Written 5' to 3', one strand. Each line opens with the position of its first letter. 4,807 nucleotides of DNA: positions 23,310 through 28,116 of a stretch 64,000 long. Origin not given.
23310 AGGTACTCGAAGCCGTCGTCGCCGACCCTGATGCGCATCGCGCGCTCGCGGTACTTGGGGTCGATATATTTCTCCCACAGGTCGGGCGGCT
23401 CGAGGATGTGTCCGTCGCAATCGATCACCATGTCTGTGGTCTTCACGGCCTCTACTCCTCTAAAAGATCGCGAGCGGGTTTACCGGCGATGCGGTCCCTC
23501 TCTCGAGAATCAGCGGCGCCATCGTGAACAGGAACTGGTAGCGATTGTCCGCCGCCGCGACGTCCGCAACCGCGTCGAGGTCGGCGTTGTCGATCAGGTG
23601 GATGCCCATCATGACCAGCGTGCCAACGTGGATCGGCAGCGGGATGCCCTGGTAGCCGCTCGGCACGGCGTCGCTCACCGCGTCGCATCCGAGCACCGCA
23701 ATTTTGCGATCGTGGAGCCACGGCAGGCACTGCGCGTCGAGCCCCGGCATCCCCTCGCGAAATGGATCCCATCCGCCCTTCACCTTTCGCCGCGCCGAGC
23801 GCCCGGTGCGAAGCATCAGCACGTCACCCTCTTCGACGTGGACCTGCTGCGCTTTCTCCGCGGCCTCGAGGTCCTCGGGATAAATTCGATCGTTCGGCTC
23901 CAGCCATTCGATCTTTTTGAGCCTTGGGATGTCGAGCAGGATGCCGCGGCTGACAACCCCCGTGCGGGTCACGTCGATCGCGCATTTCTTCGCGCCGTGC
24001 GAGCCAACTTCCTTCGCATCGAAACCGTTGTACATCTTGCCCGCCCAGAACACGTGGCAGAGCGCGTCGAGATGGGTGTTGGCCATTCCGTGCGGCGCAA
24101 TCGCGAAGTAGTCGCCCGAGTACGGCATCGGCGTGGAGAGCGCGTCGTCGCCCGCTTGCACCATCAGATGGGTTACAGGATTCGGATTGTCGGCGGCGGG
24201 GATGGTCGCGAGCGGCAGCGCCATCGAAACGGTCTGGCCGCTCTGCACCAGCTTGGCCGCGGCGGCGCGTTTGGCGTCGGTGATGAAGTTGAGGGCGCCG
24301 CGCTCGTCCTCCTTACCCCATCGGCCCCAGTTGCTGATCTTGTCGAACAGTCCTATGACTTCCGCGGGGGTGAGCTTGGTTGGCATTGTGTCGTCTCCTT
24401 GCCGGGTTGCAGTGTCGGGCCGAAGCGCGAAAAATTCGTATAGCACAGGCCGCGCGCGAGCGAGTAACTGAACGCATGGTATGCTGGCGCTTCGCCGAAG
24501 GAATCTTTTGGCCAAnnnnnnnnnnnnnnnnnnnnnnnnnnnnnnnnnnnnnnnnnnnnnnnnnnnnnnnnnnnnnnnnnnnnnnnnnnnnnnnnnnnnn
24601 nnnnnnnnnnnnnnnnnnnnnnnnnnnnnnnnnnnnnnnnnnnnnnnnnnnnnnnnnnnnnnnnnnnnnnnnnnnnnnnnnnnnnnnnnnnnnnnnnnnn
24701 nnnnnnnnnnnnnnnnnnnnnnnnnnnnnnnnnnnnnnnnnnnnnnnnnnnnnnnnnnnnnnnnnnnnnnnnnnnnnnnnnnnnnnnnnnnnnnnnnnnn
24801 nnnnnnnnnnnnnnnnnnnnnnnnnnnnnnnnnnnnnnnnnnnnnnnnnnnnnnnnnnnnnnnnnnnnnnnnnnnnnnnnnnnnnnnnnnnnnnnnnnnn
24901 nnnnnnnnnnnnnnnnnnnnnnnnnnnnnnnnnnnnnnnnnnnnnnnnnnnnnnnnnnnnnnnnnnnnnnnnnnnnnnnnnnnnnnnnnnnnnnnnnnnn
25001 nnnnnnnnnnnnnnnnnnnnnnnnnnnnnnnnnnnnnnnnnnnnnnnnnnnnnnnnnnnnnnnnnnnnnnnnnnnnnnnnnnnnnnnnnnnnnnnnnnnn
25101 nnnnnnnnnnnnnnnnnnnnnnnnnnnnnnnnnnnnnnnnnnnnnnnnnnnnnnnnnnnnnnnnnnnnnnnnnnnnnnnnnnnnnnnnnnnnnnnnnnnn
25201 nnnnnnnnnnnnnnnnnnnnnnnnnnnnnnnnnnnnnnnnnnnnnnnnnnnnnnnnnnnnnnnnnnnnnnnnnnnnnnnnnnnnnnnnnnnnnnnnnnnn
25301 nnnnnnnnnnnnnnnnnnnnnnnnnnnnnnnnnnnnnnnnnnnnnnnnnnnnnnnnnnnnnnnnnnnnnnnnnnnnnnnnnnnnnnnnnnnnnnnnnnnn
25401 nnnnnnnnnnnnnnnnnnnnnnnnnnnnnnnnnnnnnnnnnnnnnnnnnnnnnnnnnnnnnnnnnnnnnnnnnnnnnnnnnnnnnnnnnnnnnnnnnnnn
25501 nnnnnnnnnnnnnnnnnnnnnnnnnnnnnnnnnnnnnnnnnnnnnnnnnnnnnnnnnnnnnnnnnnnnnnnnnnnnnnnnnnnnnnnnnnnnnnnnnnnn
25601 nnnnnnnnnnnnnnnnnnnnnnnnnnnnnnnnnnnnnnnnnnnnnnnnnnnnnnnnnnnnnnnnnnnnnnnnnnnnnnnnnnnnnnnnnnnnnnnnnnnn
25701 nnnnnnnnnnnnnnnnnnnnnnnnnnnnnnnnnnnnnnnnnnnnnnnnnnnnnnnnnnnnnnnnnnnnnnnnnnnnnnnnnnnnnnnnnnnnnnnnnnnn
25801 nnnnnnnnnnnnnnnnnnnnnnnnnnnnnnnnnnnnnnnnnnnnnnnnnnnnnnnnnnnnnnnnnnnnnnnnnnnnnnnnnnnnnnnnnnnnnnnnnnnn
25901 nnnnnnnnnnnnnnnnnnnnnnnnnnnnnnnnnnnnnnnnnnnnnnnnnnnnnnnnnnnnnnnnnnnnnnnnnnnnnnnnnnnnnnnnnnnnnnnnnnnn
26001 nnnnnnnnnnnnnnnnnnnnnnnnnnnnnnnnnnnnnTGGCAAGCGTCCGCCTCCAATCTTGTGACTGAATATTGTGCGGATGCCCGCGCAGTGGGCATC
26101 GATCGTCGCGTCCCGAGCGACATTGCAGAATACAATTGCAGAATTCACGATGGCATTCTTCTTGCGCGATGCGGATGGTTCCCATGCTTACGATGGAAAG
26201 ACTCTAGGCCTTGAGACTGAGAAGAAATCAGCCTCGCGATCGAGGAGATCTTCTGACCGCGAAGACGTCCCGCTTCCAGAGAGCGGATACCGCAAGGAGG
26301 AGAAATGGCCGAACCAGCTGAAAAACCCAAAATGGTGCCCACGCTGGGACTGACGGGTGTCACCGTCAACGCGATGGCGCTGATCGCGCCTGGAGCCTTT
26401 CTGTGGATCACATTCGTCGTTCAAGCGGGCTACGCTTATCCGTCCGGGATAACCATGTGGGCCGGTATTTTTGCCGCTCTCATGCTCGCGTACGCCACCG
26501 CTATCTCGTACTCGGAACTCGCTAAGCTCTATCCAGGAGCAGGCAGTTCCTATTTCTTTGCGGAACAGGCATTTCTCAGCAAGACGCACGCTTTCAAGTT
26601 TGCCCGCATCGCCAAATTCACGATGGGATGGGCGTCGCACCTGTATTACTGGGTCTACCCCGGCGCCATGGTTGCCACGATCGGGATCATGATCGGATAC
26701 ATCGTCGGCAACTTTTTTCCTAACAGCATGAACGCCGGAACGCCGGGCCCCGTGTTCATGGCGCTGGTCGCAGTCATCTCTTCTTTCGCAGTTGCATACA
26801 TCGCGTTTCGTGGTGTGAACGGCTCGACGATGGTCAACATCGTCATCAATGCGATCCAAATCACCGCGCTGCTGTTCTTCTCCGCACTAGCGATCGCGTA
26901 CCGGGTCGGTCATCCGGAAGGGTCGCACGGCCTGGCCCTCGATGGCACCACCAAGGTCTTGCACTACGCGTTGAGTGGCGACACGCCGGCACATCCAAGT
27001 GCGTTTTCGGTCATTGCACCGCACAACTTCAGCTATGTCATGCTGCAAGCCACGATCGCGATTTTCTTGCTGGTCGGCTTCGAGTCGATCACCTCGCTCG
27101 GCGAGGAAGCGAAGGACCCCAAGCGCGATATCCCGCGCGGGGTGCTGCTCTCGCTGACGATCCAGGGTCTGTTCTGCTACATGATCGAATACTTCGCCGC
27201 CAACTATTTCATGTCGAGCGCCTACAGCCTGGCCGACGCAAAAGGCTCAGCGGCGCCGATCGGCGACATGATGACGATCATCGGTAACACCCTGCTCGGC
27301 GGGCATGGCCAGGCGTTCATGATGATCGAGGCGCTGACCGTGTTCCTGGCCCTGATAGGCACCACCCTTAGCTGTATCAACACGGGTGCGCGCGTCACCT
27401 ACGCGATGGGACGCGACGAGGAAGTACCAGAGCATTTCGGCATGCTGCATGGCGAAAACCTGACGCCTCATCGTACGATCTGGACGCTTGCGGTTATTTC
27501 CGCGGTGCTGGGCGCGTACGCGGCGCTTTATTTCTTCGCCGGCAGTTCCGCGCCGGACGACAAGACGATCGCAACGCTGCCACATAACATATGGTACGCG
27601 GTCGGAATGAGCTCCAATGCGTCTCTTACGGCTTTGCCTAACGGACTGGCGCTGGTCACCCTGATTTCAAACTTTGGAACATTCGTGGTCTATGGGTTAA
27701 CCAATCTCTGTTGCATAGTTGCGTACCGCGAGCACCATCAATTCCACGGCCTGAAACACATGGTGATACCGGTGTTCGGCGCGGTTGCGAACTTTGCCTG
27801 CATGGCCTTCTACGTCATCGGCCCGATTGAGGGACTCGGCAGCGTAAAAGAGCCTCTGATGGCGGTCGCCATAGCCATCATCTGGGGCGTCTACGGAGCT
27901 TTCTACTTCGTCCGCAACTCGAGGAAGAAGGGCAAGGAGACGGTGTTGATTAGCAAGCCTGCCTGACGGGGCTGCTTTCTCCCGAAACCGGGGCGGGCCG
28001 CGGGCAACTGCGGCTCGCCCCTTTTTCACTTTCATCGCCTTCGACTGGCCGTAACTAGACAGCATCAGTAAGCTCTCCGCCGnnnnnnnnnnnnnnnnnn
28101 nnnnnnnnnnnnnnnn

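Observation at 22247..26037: Stand-alone tandem SagB-type dehydrogenase divergent from a cyclase/amidohydrolase pair, without a YcaO partner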

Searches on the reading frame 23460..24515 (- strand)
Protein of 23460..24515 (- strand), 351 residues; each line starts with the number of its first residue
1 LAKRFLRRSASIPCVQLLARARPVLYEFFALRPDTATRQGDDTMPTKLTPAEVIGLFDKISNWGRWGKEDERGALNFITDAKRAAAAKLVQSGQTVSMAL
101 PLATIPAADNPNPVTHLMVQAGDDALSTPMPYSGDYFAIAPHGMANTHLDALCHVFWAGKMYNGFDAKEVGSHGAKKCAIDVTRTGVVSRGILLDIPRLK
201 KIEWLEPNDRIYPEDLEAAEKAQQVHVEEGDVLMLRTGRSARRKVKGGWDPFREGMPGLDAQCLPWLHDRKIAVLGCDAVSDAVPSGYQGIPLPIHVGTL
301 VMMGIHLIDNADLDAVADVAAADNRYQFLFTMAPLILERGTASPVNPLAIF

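Call 3: search_protein_families(library=pfam, proteins=[window:23460-24515:-], max_evalue=0.01)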
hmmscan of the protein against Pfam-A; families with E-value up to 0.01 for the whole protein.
window:23460-24515:- (351 aa): 1 family
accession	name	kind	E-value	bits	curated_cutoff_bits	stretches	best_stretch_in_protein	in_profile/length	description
PF04199.19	Cyclase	-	2.6e-18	67.1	23.1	1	135-281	20-139/142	Putative cyclase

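Call 4: search_protein_families(library=ncbifam, proteins=[window:23460-24515:-], max_evalue=0.01)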
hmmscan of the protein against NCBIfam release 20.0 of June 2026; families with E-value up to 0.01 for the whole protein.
window:23460-24515:- (351 aa): 0 families

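Call 41: search_solved_structures(query=window:23460-24386:-, max_evalue=0.001, show_alignments=1)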
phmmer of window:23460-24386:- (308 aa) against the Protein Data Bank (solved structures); distinct sequences matched with E-value up to 0.001: 1.
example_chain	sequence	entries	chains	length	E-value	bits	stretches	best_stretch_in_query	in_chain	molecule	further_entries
5ibz_A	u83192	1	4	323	2.6e-40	141.6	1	14-307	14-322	Uncharacterized protein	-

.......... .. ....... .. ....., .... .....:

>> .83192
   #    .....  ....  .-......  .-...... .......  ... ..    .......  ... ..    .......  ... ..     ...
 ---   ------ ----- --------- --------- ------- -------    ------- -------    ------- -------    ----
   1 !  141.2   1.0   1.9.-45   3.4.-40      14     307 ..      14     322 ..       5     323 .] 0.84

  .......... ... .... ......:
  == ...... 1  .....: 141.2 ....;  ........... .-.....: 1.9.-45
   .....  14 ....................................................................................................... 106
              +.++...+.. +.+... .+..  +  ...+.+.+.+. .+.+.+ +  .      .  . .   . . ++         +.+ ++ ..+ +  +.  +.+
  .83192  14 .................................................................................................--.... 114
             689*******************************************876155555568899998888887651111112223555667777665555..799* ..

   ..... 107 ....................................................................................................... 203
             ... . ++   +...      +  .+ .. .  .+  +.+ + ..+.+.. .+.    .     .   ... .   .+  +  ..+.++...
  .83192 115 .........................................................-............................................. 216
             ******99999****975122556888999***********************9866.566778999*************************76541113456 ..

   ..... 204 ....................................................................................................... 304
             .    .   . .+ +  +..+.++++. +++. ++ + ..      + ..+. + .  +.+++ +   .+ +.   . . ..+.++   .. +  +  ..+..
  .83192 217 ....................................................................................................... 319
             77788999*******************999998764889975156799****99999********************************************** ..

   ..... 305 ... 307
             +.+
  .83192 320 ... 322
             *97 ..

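Call 60: find_homologous_proteins(query=window:23460-24386:-)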
Query window:23460-24386:- (308 aa): 4810 proteins with E <= 0.001 among 8000 candidates; the best 120 are listed.
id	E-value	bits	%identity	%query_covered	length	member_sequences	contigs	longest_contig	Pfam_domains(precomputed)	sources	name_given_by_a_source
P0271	5.3e-206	701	99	100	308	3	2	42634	PF04199.20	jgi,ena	jgi:kynurenine formamidase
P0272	1.3e-175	601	82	100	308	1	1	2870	PF04199.20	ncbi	-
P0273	3.1e-175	600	82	100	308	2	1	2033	PF04199.20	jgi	-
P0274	9.0e-175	598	82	100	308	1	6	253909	PF04199.20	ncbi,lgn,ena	-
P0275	1.2e-174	598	81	100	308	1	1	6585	PF04199.20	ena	-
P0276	1.2e-173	594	81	100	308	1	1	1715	PF04199.20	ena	-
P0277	2.2e-172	590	80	100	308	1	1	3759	PF04199.20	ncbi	-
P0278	1.1e-170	585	81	100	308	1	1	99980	PF04199.20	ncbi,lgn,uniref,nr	ncbi:MAG: cyclase family protein [Candidatus Binatus sp.]|uniref:cyclase family protein n=1 Tax=Cand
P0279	1.8e-169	581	80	100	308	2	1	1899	PF04199.20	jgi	-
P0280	2.4e-169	580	80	100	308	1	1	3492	PF04199.20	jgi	jgi:kynurenine formamidase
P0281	3.6e-169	580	81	100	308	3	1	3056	PF04199.20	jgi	jgi:kynurenine formamidase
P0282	4.7e-169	579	81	100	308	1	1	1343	PF04199.20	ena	-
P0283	7.6e-169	579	80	100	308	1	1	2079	PF04199.20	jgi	jgi:kynurenine formamidase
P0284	8.8e-169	578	80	100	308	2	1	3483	PF04199.20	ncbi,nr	ncbi:MAG TPA: cyclase family protein [Candidatus Acidoferrales bacterium]|nr:cyclase family protein 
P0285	1.5e-168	578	80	100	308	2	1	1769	PF04199.20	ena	-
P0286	1.5e-168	578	80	100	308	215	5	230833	PF04199.20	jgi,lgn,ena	jgi:kynurenine formamidase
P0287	2.9e-168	577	79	100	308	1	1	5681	PF04199.20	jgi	jgi:kynurenine formamidase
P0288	5.5e-168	576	79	100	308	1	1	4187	PF04199.20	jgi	jgi:kynurenine formamidase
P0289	7.2e-168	575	80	100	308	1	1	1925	PF04199.20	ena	-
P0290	1.1e-167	575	79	100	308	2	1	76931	PF04199.20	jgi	jgi:kynurenine formamidase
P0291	2.1e-167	574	79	100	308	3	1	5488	PF04199.20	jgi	jgi:kynurenine formamidase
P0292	2.4e-167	574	78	100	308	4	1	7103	PF04199.20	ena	-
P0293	2.8e-167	573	79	100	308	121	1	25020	PF04199.20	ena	-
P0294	3.3e-167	573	78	100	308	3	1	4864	PF04199.20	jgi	jgi:kynurenine formamidase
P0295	4.0e-167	573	79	100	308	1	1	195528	PF04199.20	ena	-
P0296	4.3e-167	573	79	100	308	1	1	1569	PF04199.20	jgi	jgi:kynurenine formamidase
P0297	4.5e-167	573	79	100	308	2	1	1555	PF04199.20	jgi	jgi:kynurenine formamidase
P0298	5.2e-167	573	80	100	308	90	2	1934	PF04199.20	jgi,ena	-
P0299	8.3e-167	572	77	100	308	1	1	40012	PF04199.20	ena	-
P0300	1.1e-166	572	78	100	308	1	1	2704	PF04199.20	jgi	jgi:kynurenine formamidase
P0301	1.1e-166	572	79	100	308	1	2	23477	PF04199.20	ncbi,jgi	-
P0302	1.5e-166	571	78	100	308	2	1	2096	PF04199.20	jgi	jgi:kynurenine formamidase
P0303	1.7e-166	571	80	100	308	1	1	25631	PF04199.20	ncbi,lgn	ncbi:MAG: cyclase family protein [Candidatus Binatus sp.]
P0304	2.3e-166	571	78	100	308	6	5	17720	PF04199.20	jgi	jgi:kynurenine formamidase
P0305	2.5e-166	570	77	100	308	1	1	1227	PF04199.20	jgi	jgi:kynurenine formamidase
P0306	2.7e-166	570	79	100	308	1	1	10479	PF04199.20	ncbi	-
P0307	3.9e-166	570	79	100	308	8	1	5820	PF04199.20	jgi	jgi:kynurenine formamidase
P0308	4.1e-166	570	79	100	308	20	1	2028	PF04199.20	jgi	-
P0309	8.9e-166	569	77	100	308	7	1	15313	PF04199.20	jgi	jgi:kynurenine formamidase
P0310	9.0e-166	569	78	100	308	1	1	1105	PF04199.20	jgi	jgi:kynurenine formamidase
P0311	9.2e-166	569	78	100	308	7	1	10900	PF04199.20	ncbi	ncbi:MAG: cyclase family protein [Candidatus Binatus sp.]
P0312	1.1e-165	568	78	100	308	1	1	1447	PF04199.20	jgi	jgi:kynurenine formamidase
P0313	1.1e-165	568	79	100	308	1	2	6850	PF04199.20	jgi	jgi:kynurenine formamidase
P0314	1.4e-165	568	78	100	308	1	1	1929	PF04199.20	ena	-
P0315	1.6e-165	568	79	100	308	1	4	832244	PF04199.20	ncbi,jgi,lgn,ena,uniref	ncbi:cyclase family protein [Candidatus Binatus sp.]|jgi:kynurenine formamidase|uniref:cyclase famil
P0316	1.9e-165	567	79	100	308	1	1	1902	PF04199.20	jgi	jgi:kynurenine formamidase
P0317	2.2e-165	567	78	100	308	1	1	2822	PF04199.20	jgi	jgi:kynurenine formamidase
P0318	2.2e-165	567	79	100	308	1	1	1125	PF04199.20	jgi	jgi:kynurenine formamidase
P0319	2.5e-165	567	78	100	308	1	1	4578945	PF04199.20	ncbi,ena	-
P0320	2.5e-165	567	77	100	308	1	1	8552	PF04199.20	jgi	jgi:kynurenine formamidase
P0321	3.7e-165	567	78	100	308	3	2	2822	PF04199.20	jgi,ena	jgi:kynurenine formamidase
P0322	4.3e-165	566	78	100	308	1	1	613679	PF04199.20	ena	-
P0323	4.5e-165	566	80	100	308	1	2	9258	PF04199.20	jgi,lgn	jgi:kynurenine formamidase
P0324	5.2e-165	566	78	100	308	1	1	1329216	PF04199.20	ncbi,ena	-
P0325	8.0e-165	565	78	100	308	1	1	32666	PF04199.20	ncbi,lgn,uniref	ncbi:MAG TPA: cyclase family protein [Candidatus Binatus sp.]|uniref:cyclase family protein n=1 Tax=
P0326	1.0e-164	565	79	100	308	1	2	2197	PF04199.20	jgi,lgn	jgi:kynurenine formamidase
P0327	1.0e-164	565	78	100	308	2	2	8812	PF04199.20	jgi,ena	-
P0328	2.5e-164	564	77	100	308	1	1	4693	PF04199.20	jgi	-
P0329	2.8e-164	564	78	100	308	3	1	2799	PF04199.20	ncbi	-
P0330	4.1e-164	563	77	100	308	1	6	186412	PF04199.20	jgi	jgi:kynurenine formamidase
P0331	8.1e-164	562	76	100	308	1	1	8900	PF04199.20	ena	-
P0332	1.2e-163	562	78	100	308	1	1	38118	PF04199.20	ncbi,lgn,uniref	ncbi:MAG: cyclase family protein [Candidatus Binatus sp.]|uniref:cyclase family protein n=1 Tax=Cand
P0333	1.6e-163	561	81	96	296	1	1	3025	PF04199.20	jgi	jgi:kynurenine formamidase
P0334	2.2e-163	561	76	100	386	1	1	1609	PF04199.20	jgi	jgi:kynurenine formamidase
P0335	2.9e-163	560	76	100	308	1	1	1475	PF04199.20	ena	-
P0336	3.3e-163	560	77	100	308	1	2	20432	PF04199.20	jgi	jgi:kynurenine formamidase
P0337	4.8e-163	560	77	100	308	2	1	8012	PF04199.20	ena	-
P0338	1.1e-162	558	76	100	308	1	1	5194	PF04199.20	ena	-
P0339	2.6e-162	557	75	100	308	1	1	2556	PF04199.20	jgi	-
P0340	5.0e-162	556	75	100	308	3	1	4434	PF04199.20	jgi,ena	-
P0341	6.9e-162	556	75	100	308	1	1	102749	PF04199.20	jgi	jgi:kynurenine formamidase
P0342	8.8e-162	555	75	100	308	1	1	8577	PF04199.20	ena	-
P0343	9.4e-162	555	75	100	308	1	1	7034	PF04199.20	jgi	-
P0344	2.6e-161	554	75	100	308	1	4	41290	PF04199.20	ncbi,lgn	-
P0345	5.2e-161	553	77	100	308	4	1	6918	PF04199.20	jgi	jgi:kynurenine formamidase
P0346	8.5e-161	552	75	100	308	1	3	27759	PF04199.20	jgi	jgi:kynurenine formamidase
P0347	1.6e-160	551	75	100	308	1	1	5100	PF04199.20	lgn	-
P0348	1.7e-160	551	75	100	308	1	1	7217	PF04199.20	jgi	jgi:kynurenine formamidase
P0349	4.4e-160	550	75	100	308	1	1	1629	PF04199.20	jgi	jgi:kynurenine formamidase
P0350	9.9e-160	549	74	100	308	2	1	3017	PF04199.20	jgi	jgi:kynurenine formamidase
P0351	2.4e-159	547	76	100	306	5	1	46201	PF04199.20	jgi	jgi:kynurenine formamidase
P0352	2.6e-159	547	74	100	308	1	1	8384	PF04199.20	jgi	-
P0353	4.7e-158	543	75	100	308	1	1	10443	PF04199.20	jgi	jgi:kynurenine formamidase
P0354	5.5e-158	543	73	100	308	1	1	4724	PF04199.20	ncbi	ncbi:MAG: cyclase family protein [Candidatus Binataceae bacterium]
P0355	8.3e-158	542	75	100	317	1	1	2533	PF04199.20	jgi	jgi:kynurenine formamidase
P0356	5.3e-157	540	75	98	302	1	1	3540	PF04199.20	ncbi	ncbi:MAG: cyclase family protein, partial [Candidatus Binataceae bacterium]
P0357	5.3e-157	540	74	100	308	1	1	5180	PF04199.20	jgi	jgi:kynurenine formamidase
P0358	5.3e-157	540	74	100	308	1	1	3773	PF04199.20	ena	-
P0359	5.5e-157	540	74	100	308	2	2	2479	PF04199.20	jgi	jgi:kynurenine formamidase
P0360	6.0e-157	540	74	100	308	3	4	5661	PF04199.20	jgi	jgi:kynurenine formamidase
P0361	6.6e-157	539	74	100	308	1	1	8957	PF04199.20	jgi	jgi:kynurenine formamidase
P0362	1.9e-156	538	82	89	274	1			PF04199.20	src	-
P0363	2.1e-156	538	73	100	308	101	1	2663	PF04199.20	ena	-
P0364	2.3e-156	538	74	100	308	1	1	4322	PF04199.20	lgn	-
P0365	4.1e-156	537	73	100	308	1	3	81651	PF04199.20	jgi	jgi:kynurenine formamidase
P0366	4.1e-156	537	73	100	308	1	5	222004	PF04199.20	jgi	jgi:kynurenine formamidase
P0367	9.2e-156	536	73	100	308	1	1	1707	PF04199.20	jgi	jgi:kynurenine formamidase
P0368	9.6e-156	536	75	100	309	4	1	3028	PF04199.20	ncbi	-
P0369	2.8e-155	534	73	100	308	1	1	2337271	PF04199.20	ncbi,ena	-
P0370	2.9e-155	534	74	99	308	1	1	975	PF04199.20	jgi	jgi:kynurenine formamidase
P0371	3.6e-155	534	73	100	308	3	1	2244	PF04199.20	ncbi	-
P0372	1.0e-154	532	74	100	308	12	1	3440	PF04199.20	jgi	-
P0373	1.8e-154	531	72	100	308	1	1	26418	PF04199.20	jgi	jgi:kynurenine formamidase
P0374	1.9e-154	531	73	100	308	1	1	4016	PF04199.20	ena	-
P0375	3.3e-154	531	72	100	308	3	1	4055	PF04199.20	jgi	jgi:kynurenine formamidase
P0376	2.0e-153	528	73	100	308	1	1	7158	PF04199.20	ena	-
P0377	9.5e-153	526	73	100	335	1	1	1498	PF04199.20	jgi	jgi:kynurenine formamidase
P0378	1.4e-152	525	72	100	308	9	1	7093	PF04199.20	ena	-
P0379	1.6e-152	525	71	100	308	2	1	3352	PF04199.20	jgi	jgi:kynurenine formamidase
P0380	5.8e-152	523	70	100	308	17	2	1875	PF04199.20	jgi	jgi:kynurenine formamidase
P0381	1.4e-151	522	72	100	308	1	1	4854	PF04199.20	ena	-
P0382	5.1e-151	520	72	100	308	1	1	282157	PF04199.20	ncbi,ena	-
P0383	7.2e-151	520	72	100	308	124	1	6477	PF04199.20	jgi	-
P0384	1.1e-150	519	73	100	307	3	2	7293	PF04199.20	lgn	-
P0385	1.2e-150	519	71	100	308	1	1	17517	PF04199.20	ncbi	ncbi:MAG: cyclase family protein [Candidatus Binataceae bacterium]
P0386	2.0e-150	518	72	99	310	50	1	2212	PF04199.20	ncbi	-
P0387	2.4e-150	518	80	88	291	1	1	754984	PF04199.20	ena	-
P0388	9.1e-150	516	71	100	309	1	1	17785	PF04199.20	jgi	jgi:kynurenine formamidase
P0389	9.3e-150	516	72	100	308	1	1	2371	PF04199.20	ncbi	-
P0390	1.0e-149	516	73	100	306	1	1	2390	PF04199.20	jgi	jgi:kynurenine formamidase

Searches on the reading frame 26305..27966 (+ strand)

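Call 3: search_protein_families(library=pfam, proteins=[window:26305-27966:+], max_evalue=0.01)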
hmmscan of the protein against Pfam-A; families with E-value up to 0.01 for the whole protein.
window:26305-27966:+ (553 aa): 2 families
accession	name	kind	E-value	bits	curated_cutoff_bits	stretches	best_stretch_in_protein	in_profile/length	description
PF13520.12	AA_permease_2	-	1.5e-21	77.3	27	1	14-527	4-425/427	Amino acid permease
PF00324.27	AA_permease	-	3.1e-13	49.7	24.6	1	19-508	2-422/470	Amino acid permease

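Call 4: search_protein_families(library=ncbifam, proteins=[window:26305-27966:+], max_evalue=0.01)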
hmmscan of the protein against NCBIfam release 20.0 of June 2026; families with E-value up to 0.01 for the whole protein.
window:26305-27966:+ (553 aa): 5 families
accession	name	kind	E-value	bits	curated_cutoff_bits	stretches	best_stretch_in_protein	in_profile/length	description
TIGR00909.1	2A0306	subfamily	6.7e-27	94.5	556.8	1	30-408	20-348/429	amino acid transporter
NF053761.1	BrChAATpBcaP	equivalog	2.8e-23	82.7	690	2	230-408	204-370/460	branched-chain amino acid transporter BcaP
TIGR00906.1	2A0303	subfamily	1.3e-14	53.6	681.7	1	55-404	72-397/602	cationic amino acid transport permease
TIGR00907.1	2A0304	subfamily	1.3e-08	34.2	598.3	1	239-404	214-372/482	amino acid permease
NF008245.0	PRK11021.1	equivalog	3.8e-06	26.2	284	1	17-400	12-328/419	L-methionine/branched-chain amino acid transporter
